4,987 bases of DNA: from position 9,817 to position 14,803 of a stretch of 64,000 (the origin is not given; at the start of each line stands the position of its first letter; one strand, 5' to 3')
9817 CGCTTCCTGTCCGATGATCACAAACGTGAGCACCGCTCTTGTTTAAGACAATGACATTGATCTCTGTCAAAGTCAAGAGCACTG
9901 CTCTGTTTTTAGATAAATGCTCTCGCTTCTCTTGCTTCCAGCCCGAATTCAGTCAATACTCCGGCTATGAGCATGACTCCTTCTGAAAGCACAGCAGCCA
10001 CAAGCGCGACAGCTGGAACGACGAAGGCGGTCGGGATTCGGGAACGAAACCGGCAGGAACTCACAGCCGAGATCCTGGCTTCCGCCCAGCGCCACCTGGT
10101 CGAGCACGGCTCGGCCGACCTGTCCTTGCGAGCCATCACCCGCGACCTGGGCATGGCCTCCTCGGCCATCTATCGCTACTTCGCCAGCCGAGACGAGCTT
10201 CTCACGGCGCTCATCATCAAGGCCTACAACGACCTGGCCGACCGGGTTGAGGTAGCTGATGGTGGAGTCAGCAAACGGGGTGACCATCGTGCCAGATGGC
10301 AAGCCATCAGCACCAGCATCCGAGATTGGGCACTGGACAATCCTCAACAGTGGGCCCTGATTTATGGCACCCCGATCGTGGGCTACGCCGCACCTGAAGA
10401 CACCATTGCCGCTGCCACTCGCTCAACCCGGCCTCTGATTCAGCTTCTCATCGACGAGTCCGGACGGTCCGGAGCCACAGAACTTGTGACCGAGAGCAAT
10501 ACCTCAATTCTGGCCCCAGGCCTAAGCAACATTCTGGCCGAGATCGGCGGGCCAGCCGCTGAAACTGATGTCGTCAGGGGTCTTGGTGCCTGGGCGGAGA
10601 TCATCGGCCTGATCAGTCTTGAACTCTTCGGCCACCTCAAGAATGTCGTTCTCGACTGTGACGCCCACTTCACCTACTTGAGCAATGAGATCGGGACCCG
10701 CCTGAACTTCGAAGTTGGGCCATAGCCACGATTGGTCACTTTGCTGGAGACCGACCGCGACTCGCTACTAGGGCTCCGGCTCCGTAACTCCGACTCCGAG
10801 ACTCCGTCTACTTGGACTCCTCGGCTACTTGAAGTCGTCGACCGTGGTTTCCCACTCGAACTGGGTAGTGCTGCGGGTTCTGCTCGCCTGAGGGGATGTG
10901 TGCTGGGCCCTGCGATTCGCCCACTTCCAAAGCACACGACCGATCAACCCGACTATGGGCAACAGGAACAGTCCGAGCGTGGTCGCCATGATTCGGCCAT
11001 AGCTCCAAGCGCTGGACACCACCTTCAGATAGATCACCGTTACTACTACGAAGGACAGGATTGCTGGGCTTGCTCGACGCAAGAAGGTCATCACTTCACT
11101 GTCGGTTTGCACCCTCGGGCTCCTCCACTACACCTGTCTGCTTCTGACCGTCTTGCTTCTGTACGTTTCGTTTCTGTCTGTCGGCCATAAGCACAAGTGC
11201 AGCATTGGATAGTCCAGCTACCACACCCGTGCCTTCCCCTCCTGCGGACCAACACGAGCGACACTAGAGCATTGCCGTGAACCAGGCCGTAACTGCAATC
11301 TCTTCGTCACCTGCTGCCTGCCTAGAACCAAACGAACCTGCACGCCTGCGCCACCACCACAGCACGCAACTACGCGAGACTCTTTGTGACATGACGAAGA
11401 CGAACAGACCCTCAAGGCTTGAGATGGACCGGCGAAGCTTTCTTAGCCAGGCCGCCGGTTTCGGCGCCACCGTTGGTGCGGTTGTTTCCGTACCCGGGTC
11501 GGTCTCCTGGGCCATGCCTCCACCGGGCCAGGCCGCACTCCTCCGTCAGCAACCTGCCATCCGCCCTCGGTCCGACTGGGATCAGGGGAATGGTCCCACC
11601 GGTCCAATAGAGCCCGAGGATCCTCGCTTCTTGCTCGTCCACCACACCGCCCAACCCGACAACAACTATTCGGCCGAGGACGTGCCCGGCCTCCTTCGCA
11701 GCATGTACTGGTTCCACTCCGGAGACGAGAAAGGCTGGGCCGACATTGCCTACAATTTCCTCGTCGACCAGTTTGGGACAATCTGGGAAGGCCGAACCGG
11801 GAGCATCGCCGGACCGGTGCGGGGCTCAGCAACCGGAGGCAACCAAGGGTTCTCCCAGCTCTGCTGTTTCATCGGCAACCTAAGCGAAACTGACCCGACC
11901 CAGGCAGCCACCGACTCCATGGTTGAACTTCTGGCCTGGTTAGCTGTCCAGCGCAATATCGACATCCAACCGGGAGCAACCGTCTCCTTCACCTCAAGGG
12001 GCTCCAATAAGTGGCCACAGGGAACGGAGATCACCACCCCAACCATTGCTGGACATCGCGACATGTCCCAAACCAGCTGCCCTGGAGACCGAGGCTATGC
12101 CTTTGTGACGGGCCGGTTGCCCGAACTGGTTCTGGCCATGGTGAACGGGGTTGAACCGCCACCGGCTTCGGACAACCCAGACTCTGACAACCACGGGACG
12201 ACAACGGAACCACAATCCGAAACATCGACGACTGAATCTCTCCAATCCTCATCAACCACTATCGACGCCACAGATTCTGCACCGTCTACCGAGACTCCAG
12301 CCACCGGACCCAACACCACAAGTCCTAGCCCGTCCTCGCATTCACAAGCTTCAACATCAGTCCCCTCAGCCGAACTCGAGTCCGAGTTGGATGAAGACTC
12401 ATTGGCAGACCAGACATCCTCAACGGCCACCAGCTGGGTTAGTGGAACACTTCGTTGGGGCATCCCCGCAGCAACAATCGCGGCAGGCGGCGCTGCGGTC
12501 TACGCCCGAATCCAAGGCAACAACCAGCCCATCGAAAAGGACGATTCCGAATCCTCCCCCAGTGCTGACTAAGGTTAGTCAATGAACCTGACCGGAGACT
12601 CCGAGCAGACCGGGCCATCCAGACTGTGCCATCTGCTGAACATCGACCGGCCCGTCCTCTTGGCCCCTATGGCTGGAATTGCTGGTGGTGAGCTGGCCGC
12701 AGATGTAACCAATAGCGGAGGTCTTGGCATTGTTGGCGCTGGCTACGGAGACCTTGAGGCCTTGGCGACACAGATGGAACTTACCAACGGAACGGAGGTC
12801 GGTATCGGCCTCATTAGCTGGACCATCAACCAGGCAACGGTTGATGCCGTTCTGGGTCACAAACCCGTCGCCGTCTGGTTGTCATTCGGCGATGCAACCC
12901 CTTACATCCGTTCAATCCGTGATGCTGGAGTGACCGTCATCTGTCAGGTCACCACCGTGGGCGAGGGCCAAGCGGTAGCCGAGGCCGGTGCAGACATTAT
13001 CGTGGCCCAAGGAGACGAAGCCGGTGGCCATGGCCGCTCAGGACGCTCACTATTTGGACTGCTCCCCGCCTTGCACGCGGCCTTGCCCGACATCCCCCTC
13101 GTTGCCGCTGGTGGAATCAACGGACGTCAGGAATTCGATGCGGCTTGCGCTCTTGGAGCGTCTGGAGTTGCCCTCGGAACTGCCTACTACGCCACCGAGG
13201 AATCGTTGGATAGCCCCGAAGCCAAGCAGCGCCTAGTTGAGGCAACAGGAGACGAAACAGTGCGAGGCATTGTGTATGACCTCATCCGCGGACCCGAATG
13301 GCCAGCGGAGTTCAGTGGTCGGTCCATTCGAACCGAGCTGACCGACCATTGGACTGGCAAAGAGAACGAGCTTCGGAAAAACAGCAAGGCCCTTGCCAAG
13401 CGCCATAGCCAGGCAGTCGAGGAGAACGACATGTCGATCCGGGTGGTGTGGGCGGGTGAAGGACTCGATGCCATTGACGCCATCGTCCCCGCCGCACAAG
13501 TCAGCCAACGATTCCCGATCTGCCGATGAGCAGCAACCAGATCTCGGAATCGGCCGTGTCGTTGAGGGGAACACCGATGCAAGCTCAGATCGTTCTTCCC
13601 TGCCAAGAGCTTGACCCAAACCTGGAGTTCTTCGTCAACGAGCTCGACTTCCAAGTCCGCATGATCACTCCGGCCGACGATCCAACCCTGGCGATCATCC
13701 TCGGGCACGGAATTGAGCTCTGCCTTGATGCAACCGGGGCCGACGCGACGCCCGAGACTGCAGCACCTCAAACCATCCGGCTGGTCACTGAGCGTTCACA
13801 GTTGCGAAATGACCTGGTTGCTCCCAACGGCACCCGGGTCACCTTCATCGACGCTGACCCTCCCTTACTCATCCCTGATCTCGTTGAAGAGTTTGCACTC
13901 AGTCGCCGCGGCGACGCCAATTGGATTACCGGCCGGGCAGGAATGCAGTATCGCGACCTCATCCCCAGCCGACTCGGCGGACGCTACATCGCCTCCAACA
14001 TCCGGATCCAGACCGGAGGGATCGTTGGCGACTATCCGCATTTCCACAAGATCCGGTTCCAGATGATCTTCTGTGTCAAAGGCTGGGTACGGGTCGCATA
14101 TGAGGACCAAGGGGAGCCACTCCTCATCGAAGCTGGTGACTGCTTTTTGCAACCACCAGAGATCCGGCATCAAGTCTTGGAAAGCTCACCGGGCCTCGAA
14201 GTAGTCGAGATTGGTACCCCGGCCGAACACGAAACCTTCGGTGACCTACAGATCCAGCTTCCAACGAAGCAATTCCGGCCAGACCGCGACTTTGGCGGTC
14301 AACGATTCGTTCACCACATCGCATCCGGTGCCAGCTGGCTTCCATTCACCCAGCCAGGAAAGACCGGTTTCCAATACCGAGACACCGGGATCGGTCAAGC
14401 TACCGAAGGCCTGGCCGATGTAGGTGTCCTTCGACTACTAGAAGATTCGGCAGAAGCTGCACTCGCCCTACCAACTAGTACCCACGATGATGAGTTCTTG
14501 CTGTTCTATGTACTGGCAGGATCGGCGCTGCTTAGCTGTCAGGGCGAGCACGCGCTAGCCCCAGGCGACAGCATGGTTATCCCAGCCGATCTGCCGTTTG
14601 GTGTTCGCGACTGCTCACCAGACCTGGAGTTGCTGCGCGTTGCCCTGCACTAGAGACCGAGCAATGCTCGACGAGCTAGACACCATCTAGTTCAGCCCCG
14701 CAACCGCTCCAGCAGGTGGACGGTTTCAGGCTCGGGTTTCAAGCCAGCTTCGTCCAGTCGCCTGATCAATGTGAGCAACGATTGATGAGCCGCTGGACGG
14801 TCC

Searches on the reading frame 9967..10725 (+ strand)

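Call 49: search_protein_families(library=pfam, proteins=[window:9967-10725:+], max_evalue=0.00001)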
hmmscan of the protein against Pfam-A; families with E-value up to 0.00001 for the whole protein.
window:9967-10725:+ (252 aa): 2 families
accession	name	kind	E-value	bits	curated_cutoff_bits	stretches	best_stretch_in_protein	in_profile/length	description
PF13305.11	TetR_C_33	-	1e-16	61.8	26.8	1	111-238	1-99/103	Tetracyclin repressor-like, C-terminal domain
PF00440.29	TetR_N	-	3.6e-10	39.9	24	1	36-82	1-47/47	Bacterial regulatory proteins, tetR family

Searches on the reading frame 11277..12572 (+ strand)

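Call 50: search_protein_families(library=pfam, proteins=[window:11277-12572:+], max_evalue=0.00001)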
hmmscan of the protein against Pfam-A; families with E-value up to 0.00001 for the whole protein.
window:11277-12572:+ (431 aa): 1 family
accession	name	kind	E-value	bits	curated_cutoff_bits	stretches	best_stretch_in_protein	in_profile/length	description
PF01510.30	Amidase_2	-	1.4e-12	48.5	26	1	114-271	3-131/131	N-acetylmuramoyl-L-alanine amidase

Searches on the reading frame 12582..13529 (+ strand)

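Call 50: search_protein_families(library=pfam, proteins=[window:12582-13529:+], max_evalue=0.00001)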
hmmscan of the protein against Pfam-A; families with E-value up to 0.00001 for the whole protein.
window:12582-13529:+ (315 aa): 2 families
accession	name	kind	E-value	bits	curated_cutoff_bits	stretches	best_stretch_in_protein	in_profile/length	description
PF03060.21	NMO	-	9.2e-40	137.5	28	2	85-307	104-324/331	Nitronate monooxygenase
PF00478.31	IMPDH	-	7.7e-06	25.6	25.6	0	169-208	206-245/345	IMP dehydrogenase / GMP reductase domain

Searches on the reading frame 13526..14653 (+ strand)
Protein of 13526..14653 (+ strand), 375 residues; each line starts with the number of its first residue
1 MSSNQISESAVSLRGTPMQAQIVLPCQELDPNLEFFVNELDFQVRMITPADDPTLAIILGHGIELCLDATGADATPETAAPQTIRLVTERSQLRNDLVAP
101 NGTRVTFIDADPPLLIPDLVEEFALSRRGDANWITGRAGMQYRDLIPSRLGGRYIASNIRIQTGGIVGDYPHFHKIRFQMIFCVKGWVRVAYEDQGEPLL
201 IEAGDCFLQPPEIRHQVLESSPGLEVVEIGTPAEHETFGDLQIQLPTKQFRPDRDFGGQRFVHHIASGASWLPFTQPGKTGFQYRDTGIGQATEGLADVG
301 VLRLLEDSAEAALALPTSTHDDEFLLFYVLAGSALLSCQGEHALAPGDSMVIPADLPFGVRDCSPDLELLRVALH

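Call 50: search_protein_families(library=pfam, proteins=[window:13526-14653:+], max_evalue=0.00001)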
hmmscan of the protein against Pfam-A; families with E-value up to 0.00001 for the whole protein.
window:13526-14653:+ (375 aa): 3 families
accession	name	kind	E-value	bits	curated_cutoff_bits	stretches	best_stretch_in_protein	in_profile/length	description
PF07883.17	Cupin_2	-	1.6e-13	50.6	27.2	1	316-361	12-57/70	Cupin domain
PF02311.25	AraC_binding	-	6.3e-07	29.6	21.1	0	171-216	18-60/135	AraC-like ligand binding domain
PF21621.3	MPI_cupin_dom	-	2.3e-06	27.9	27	0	318-355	24-62/79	Mannose-6-phosphate isomerase, cupin domain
